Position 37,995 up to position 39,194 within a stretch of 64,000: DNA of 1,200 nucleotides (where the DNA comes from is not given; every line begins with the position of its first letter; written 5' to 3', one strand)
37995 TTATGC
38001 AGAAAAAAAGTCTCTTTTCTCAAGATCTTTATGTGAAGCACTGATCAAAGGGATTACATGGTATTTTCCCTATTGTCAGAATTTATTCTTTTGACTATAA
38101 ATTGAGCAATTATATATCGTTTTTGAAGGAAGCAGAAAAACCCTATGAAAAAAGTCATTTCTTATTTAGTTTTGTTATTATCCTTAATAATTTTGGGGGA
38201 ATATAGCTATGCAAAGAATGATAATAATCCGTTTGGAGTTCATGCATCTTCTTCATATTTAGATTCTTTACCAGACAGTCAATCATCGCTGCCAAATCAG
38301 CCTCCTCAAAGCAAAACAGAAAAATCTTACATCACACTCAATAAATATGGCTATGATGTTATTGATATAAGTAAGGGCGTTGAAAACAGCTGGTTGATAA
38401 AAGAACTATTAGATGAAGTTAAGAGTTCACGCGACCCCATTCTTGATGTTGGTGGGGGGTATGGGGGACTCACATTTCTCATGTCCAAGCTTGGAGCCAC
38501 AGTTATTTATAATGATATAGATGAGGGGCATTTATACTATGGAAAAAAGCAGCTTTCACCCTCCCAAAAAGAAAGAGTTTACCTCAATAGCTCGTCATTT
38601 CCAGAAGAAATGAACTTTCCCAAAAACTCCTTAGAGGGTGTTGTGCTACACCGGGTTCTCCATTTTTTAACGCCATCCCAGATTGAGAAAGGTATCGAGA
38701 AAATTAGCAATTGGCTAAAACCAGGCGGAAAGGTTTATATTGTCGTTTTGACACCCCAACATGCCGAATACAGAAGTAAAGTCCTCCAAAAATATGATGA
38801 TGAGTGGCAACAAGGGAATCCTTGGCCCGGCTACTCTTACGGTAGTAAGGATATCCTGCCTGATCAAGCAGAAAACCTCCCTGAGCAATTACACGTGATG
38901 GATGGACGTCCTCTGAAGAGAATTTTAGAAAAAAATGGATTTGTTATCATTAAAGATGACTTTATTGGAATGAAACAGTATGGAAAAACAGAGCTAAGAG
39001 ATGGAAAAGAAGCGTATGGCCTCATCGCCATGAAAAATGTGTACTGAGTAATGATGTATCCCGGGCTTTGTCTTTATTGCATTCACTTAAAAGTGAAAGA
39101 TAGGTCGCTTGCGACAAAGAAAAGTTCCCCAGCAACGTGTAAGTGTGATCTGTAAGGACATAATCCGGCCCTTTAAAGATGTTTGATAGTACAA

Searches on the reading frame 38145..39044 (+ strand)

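Call 69: search_protein_families(library=pfam, proteins=[window:38145-39044:+], max_evalue=0.001)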
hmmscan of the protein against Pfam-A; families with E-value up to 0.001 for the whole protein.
window:38145-39044:+ (300 aa): 7 families
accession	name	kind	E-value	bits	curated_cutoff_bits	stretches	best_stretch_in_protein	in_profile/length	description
PF13649.12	Methyltransf_25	-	4.5e-12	46.9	27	1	99-195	1-97/97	Methyltransferase domain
PF08241.18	Methyltransf_11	-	1.6e-11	45.1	21.2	1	100-199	1-95/95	Methyltransferase domain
PF13489.12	Methyltransf_23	-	1.8e-08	34.7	27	1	85-269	13-162/164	Methyltransferase domain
PF08242.18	Methyltransf_12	-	2.2e-08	35.1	30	1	100-196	1-97/98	Methyltransferase domain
PF01209.24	Ubie_methyltran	-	5.4e-06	26.4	20.1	1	93-216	45-168/233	ubiE/COQ5 methyltransferase family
PF13847.12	Methyltransf_31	-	0.00011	22.3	27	1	95-203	3-113/145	Methyltransferase domain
PF00891.24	Methyltransf_2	-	0.00031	20.6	22.3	1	86-201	52-166/210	O-methyltransferase domain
